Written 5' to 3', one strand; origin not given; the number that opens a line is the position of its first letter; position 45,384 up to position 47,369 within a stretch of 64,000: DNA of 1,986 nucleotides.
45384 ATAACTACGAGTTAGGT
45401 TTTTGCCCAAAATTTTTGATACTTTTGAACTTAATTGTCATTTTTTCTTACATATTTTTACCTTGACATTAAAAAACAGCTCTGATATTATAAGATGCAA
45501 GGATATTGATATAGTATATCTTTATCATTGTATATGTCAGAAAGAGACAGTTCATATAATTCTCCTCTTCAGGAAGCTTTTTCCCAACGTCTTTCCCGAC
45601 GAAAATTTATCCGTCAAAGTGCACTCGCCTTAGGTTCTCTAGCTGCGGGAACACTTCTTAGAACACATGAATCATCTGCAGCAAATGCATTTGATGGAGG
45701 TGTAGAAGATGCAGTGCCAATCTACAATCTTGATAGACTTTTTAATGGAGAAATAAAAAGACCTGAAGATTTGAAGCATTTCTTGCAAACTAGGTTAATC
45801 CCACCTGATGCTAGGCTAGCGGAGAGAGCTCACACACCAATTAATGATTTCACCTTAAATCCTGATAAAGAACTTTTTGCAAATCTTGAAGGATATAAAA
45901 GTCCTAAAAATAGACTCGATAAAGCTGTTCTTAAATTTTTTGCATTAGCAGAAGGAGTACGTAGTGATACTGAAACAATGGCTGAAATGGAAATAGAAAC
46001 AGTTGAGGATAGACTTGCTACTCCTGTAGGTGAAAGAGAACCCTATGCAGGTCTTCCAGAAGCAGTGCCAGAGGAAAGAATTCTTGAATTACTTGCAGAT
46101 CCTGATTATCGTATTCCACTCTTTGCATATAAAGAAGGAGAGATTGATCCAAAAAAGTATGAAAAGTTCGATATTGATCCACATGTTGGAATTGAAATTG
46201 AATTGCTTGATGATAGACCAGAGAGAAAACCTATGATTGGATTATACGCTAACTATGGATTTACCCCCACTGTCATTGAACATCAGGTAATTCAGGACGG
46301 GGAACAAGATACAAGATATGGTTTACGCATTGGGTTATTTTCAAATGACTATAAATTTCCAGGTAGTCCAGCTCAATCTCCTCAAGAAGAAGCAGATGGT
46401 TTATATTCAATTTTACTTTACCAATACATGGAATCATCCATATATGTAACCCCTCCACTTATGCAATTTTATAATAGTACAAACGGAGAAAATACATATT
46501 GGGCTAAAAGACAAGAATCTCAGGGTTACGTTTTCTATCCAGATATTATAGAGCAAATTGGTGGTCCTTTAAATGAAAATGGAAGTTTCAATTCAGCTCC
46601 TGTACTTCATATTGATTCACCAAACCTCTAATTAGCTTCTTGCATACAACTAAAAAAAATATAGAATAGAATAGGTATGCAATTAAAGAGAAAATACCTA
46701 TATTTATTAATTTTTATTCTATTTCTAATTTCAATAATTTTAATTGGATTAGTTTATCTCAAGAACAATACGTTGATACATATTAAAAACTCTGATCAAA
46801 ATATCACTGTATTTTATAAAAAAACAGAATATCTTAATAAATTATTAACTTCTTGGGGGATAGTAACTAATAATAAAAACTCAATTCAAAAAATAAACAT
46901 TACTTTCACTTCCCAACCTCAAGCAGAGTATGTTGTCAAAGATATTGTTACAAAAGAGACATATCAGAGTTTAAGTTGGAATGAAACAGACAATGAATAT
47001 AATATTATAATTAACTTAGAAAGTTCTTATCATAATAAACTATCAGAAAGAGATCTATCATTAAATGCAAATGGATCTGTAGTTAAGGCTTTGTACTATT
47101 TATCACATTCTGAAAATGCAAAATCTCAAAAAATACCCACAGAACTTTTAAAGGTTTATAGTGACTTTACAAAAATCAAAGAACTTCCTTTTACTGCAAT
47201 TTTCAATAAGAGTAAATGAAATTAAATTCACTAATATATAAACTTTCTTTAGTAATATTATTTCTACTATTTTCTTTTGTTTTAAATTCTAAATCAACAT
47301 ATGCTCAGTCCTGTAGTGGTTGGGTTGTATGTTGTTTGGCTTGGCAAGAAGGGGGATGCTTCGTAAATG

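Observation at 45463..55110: Tandemly duplicated four-gene secreted module: cupredoxin-like protein, Tat-signal protein, membrane-anchored protein, ~940-aa Cys-rich/CnaB-like surface giant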

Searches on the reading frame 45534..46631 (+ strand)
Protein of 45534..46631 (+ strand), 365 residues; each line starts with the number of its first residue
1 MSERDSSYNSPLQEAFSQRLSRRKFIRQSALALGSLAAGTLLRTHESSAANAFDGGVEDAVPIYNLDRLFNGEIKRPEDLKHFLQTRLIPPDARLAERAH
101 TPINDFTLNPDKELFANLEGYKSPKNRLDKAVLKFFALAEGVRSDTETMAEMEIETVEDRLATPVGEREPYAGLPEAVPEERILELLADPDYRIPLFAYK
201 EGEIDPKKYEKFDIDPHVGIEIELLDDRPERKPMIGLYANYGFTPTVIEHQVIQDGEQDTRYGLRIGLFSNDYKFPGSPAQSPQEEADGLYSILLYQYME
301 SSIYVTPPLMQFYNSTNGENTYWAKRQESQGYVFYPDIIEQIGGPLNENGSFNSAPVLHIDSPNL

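Call 7: search_protein_families(library=pfam, proteins=[window:45534-46631:+], max_evalue=1)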
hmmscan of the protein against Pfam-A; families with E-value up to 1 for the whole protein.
window:45534-46631:+ (365 aa): 0 families

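Call 8: search_protein_families(library=ncbifam, proteins=[window:45534-46631:+], max_evalue=1)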
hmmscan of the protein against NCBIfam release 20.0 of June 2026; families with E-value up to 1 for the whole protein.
window:45534-46631:+ (365 aa): 1 family
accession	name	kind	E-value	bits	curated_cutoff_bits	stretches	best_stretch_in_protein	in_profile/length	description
TIGR01409.1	TAT_signal_seq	domain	0.0024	18.1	16.7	1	20-49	1-29/29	twin-arginine translocation signal domain-containing protein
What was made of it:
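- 45534..46631 (+): B1: Tat-signal protein (365 aa). Signal is about aa 1-52 (SRRKFI, h-region, ANA site); the mature domain is Cys-free. TIGR01409 scores 18.1 bits, above the 16.7-bit cut-off (call 8).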

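Call 10: find_homologous_proteins(query=window:45534-46631:+)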
Query window:45534-46631:+ (365 aa): 2 proteins with E <= 0.001 among 5362 candidates.
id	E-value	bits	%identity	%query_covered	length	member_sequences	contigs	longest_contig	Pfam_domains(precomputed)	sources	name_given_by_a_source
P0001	7.4e-243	823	100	100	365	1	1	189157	-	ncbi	-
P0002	1.3e-125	437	56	100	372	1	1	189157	-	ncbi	-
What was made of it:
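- Tried and rejected: Only itself and its paralogue were found (call 10).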

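Call 13: find_encoding_contigs(protein=P0001, flank=10000, max_places=6)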
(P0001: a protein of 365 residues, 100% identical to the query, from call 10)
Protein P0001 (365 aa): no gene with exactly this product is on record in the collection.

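Call 24: search_protein_representatives(alignment_id=A1)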
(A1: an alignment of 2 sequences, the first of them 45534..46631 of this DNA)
Query: 2 sequences, 367 profile positions. Proteins with E-value up to 0.001 (for the whole library): 11; up to 1e-10: 4; up to 1e-30: 2. The best 11 are listed.
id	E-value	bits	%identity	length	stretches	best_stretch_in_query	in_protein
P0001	2.1e-224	760.7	-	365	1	1-367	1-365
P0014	7.6e-87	308.1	-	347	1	34-367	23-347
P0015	2.0e-28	115.9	-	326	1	90-367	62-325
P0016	8.1e-15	71.1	-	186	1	187-366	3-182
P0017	1.2e-09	54.2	-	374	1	13-366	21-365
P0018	1.4e-09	53.9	-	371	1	18-364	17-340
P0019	4.8e-08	48.8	-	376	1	8-366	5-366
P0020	2.6e-07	46.4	-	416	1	78-366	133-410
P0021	2.3e-06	43.3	-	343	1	91-361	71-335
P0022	8.1e-05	38.2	-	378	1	1-53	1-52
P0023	2.9e-04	36.4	-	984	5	157-212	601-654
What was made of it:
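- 45534..46631 (+): The family has 11 hits in 1.84 billion representatives (call 24).
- Tried and rejected: The exhaustive profile search gave 11 hits (call 24).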

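Call 29: find_encoding_contigs(protein=P0014, flank=10000, max_places=3)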
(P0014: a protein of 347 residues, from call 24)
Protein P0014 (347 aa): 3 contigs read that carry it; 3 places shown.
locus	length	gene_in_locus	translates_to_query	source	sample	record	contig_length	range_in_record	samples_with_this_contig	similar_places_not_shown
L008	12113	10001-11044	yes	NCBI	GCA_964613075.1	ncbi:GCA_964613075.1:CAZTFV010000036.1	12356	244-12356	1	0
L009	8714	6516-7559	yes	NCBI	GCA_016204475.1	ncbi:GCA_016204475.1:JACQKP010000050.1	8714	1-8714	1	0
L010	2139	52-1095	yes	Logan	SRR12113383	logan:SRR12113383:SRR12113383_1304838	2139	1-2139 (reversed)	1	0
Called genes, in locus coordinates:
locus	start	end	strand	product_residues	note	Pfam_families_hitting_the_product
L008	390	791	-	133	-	PF01936:NYN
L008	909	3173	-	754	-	-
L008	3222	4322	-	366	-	PF01321:Creatinase_N, PF00557:Peptidase_M24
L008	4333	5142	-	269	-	-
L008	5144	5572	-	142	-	PF09136:Glucodextran_B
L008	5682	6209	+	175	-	-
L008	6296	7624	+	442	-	PF00772:DnaB, PF13481:AAA_25, PF03796:DnaB_C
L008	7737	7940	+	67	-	-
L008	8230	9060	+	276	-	PF03239:FTR1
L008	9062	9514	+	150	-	PF00258:Flavodoxin_1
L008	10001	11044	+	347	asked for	-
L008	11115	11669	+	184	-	-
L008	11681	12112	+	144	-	?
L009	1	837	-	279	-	PF01321:Creatinase_N, PF00557:Peptidase_M24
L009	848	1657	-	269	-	-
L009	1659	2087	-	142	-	PF09136:Glucodextran_B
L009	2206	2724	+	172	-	-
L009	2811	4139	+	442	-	PF00772:DnaB, PF13481:AAA_25, PF03796:DnaB_C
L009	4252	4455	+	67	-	-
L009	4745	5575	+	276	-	PF03239:FTR1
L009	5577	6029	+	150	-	PF00258:Flavodoxin_1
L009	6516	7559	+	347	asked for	-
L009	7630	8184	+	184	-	-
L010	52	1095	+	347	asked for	-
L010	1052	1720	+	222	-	-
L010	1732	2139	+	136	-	?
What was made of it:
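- On EfeUOB / FtrABCD iron uptake: FTR1 is seen only next to the B-like gene in L008/L009 (call 29).
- Closest known: Tat-exported partners of cupredoxin-containing uptake systems. Same: FTR1 lies next to the B-like gene in L008/L009 (call 29).
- In L008/L009 an FTR1 permease gene and a flavodoxin gene lie just upstream of the B-like gene (call 29).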

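Call 30: find_encoding_contigs(protein=P0022, flank=10000, max_places=3)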
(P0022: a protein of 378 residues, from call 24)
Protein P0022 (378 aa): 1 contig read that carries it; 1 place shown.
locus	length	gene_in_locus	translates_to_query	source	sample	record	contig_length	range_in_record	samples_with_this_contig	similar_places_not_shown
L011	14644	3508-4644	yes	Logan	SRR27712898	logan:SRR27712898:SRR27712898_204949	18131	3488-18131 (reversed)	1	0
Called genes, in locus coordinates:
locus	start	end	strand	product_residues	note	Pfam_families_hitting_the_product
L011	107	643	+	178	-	-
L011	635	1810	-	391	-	-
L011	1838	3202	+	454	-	PF13473:Cupredoxin_1 (weak)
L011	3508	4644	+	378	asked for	-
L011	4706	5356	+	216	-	-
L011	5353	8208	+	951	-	-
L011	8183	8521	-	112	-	-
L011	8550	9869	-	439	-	PF00464:SHMT, PF01212:Beta_elim_lyase (weak)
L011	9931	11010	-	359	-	PF00478:IMPDH, PF00977:His_biosynth (faint), PF01070:FMN_dh, PF03060:NMO (weak), PF04131:NanE (weak), PF01180:DHO_dh (weak)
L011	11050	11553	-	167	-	PF00186:DHFR_1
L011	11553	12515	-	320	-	PF00303:Thymidylat_synt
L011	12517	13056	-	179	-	PF22769:DCD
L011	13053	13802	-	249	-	PF01712:dNK (weak), PF02223:Thymidylate_kin, PF13238:AAA_18 (faint)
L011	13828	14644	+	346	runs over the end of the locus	-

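Call 33: search_protein_families(library=pfam, proteins=[P0022, L011:4706-5356:+, L008:11115-11669:+, P0017, P0019], max_evalue=0.1)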
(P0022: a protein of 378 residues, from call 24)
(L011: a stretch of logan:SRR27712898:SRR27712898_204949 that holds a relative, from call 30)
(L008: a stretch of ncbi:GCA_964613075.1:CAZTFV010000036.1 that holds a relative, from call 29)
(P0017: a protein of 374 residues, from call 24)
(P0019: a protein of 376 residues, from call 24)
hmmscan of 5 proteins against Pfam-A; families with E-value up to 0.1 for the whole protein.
P0022 (378 aa): 1 family
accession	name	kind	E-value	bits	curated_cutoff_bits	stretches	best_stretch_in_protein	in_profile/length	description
PF10518.14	TAT_signal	-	0.028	14.8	22.7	1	20-38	2-20/21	TAT (twin-arginine translocation) pathway signal sequence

L011:4706-5356:+ (216 aa): 1 family
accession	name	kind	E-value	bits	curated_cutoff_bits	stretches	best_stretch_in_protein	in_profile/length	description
PF22532.2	WIV_dom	-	0.023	15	27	1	30-64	11-45/66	Nonstructural protein, WIV domain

L008:11115-11669:+ (184 aa): 0 families

P0017 (374 aa): 0 families

P0019 (376 aa): 0 families

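Call 36: predict_structure(alignment_id=A2)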
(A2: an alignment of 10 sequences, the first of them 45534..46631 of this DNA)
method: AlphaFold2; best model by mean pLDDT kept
length: 365 residues; sequences in the alignment: 10
mean_pLDDT: 79.2   pTM: 0.79
mean pLDDT of the five models: 79.2, 78.7, 78.0, 77.9, 77.1
residues with pLDDT >= 90: 169; 70-90: 127; 50-70: 10; < 50: 59
segments of 3 or more residues with pLDDT < 50: 1-59
pLDDT, mean of each block of 10 residues (from residue 1): 28 31 34 26 29 35 84 85 92 92 95 91 95 96 90 84 86 89 95 93 85 94 89 76 92 92 94 85 93 93 74 71 80 91 90 94 93
secondary structure, 60 per line:
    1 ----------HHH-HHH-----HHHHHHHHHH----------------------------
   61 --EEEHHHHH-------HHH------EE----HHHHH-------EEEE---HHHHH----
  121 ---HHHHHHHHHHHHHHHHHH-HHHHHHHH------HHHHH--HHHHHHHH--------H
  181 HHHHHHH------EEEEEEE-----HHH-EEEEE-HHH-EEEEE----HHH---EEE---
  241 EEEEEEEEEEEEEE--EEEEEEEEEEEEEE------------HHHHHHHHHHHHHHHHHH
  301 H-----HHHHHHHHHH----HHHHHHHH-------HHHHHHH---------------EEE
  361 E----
elements in order: H23-32 E63-65 H66-70 H93-97 E105-108 H112-116 H124-141 H143-150 H157-161 H164-171 H180-187 E194-200 E210-214 E220-224 E235-237 E241-254 E257-270 H283-301 H307-316 H321-328 H336-342 E358-361
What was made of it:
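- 45534..46631 (+): AF2 model pLDDT is above 85 in the mature domain (call 36).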

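Call 59: find_encoding_contigs(protein=P0015, flank=8000, max_places=2)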
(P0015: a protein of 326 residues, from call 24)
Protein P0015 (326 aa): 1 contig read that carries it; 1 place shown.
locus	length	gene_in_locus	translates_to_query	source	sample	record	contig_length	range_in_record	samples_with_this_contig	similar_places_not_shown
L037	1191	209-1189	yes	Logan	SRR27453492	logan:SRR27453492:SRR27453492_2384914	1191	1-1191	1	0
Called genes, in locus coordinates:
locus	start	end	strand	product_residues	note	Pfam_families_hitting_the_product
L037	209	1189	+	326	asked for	?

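Call 60: find_encoding_contigs(protein=P0017, flank=8000, max_places=2)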
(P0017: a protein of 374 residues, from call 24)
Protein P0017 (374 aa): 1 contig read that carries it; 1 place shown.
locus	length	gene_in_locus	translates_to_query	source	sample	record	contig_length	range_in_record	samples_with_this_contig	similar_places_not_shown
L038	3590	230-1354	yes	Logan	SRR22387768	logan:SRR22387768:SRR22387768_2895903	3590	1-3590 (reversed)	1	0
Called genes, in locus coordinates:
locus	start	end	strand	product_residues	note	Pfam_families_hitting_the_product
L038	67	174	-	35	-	-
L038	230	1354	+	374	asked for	-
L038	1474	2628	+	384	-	-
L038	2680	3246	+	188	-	-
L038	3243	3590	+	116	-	?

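Call 66: find_related_loci(query=A4, collection=metagenome_contigs, flank=8000)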
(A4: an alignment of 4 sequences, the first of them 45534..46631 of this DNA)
Query A4 (365 aa) in metagenome_contigs; peptide patterns used: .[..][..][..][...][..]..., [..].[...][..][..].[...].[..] (x = any residue, [..] = any of these).
258 stretches matched a pattern, but none encodes a relative of the query by tblastn (E <= 1e-3).
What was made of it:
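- Tried and rejected: None confirmed (call 66).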

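Call 69: search_solved_structures(query=A2, max_evalue=1)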
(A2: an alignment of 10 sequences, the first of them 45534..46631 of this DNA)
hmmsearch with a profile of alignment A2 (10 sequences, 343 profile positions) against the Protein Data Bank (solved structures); distinct sequences matched with E-value up to 1: 2.
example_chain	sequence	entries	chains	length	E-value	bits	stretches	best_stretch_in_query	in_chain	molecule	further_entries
2pq4_B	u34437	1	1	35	0.2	13.8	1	16-46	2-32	Periplasmic nitrate reductase precursor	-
9ugq_A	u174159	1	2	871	0.28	13.3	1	293-329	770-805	SalKC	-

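Call 90: fold_search(model_id=the predicted structure, library=pdb)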
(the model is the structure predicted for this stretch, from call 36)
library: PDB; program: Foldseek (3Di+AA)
matches with E <= 10: 289; with E <= 0.001: 0
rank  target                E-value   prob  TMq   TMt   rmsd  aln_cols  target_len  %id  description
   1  8xll_L                1.6e-01  0.07  0.13  0.19  17.4       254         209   11  Structure of the native 2-oxoglutarate dehydrogenase complex (OGDHC) in the adult cortex and hippocampus (released 2025-02-05)
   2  8xll_B                2.4e-01  0.06  0.13  0.19  17.4       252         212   11  Structure of the native 2-oxoglutarate dehydrogenase complex (OGDHC) in the adult cortex and hippocampus (released 2025-02-05)
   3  4tus_A                3.9e-01  0.03  0.12  0.13  16.6       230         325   11  Human DNA polymerase beta inserting dCMPNPP opposite the 5'G of cisplatin crosslinked Gs (Pt-GG2) WITH MANGANESE IN TH (released 2014-10-01)
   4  3i7u_A                3.9e-01  0.03  0.08  0.16  17.1       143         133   15  Crystal structure of AP4A hydrolase (aq_158) from Aquifex aeolicus VF5 (released 2009-07-21)
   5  7lap_B                7.6e-01  0.06  0.09  0.11   7.6        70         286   13  Crystal structure of aminoglycoside acetyltransferase AAC(3)-Xa (released 2021-02-03)
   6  4bqq_A                8.5e-01  0.03  0.09  0.10  17.8       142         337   12  Protein crystal structure of the N-terminal and recombinase domains of the Streptomyces temperate phage serine recombi (released 2013-06-12)
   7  5m3h_B                8.5e-01  0.01  0.09  0.05  24.7       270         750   12  Bat influenza A/H17N10 polymerase bound to four heptad repeats of serine 5 phosphorylated Pol II CTD (released 2016-12-21)
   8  3i7u_C                9.1e-01  0.02  0.08  0.16  16.3       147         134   15  Crystal structure of AP4A hydrolase (aq_158) from Aquifex aeolicus VF5 (released 2009-07-21)
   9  8x02_A                9.6e-01  0.08  0.12  0.17   9.1        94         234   10  E2 core of 2-oxoglutarate dehydrogenase complex (released 2024-10-30)
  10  2bbj_A                9.6e-01  0.01  0.08  0.09  21.6       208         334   10  Crystal structure of the CorA Mg2+ transporter (released 2005-12-13)
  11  9rah_A                1.3e+00  0.18  0.07  0.04   5.7        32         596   19  Autoinhibited PhiC31 integrase-attL complex (released 2026-02-11)
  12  8t6c_H                1.3e+00  0.03  0.08  0.21  11.3        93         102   13  Crystal structure of T33-18.2: Deep-learning sequence design of co-assembling tetrahedron protein nanoparticles (released 2024-04-24)
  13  8bpo_t2               1.4e+00  0.02  0.11  0.10  18.2       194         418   12  Structure of rabbit 80S ribosome translating beta-tubulin in complex with tetratricopeptide protein 5 (TTC5) and S-ph (released 2023-07-05)
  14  9r2r_A                1.5e+00  0.01  0.11  0.14  15.7       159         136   14  De novo designed M7 protein fold (released 2025-05-14)
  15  3u53_A                1.5e+00  0.01  0.07  0.13  17.3       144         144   14  Crystal structure of human Ap4A hydrolase (released 2012-10-10)
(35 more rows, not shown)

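Call 92: search_protein_families(library=phrogs, proteins=[window:45534-46631:+], max_evalue=0.01)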
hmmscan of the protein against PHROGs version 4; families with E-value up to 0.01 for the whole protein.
window:45534-46631:+ (365 aa): 0 families

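Call 93: search_protein_families(library=padloc, proteins=[window:45534-46631:+], max_evalue=0.01)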
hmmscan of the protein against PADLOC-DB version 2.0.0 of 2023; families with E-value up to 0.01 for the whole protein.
window:45534-46631:+ (365 aa): 0 families

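Call 97: list_cluster_members(proteins=[P0001, P0002, P0024, P0014])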
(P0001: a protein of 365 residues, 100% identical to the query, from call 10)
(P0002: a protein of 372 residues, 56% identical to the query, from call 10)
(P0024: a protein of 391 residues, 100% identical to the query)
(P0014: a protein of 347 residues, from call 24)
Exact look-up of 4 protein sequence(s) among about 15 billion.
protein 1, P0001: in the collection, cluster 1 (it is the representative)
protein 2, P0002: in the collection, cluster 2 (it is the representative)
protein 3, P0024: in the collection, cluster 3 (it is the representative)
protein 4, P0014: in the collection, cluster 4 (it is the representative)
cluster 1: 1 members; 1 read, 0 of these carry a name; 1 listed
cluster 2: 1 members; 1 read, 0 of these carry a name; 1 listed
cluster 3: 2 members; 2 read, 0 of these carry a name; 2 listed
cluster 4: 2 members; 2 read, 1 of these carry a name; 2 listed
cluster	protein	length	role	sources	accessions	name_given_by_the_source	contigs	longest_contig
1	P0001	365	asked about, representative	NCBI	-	-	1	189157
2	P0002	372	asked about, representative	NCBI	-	-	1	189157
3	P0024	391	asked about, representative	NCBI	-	-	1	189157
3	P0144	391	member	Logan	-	-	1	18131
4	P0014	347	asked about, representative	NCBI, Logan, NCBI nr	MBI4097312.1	MAG: hypothetical protein HY428_02765 [Candidatus Levybacteria bacterium] | hypothetical protein [Candidatus Levybacteria bacterium]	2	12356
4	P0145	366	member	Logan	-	-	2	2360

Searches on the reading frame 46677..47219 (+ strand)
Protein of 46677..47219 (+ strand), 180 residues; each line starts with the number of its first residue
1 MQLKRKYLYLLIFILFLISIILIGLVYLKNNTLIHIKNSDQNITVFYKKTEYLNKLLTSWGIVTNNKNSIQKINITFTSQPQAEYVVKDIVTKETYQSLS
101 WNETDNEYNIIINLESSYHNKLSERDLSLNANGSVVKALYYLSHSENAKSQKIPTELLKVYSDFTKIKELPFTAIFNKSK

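Call 7: search_protein_families(library=pfam, proteins=[window:46677-47219:+], max_evalue=1)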
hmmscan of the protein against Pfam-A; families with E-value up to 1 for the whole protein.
window:46677-47219:+ (180 aa): 0 families

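Call 8: search_protein_families(library=ncbifam, proteins=[window:46677-47219:+], max_evalue=1)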
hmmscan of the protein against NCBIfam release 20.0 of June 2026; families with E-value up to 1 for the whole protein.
window:46677-47219:+ (180 aa): 2 families
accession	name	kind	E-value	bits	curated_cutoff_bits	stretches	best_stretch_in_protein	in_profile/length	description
TIGR03911.1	pyrrolys_PylD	equivalog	0.013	14.7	150.05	1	20-96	148-227/266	3-methylornithyl-N6-L-lysine dehydrogenase PylD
NF007898.0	PRK10604.1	equivalog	0.53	9.4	478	1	8-30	8-30/433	two-component system sensor histidine kinase RstB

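Call 91: search_solved_structures(query=A8, max_evalue=5)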
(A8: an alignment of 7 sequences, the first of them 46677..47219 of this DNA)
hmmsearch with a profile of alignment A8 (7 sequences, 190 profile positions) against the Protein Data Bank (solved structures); distinct sequences matched with E-value up to 5: 1.
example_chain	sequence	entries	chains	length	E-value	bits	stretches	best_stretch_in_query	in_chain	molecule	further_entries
4lqy_A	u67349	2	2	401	0.63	12.9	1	32-66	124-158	Bis(5'-adenosyl)-triphosphatase ENPP4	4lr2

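Call 92: search_protein_families(library=phrogs, proteins=[window:46677-47219:+], max_evalue=0.01)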
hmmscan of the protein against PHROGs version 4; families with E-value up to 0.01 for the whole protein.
window:46677-47219:+ (180 aa): 0 families

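Call 93: search_protein_families(library=padloc, proteins=[window:46677-47219:+], max_evalue=0.01)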
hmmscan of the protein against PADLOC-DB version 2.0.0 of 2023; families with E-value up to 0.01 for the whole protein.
window:46677-47219:+ (180 aa): 0 families
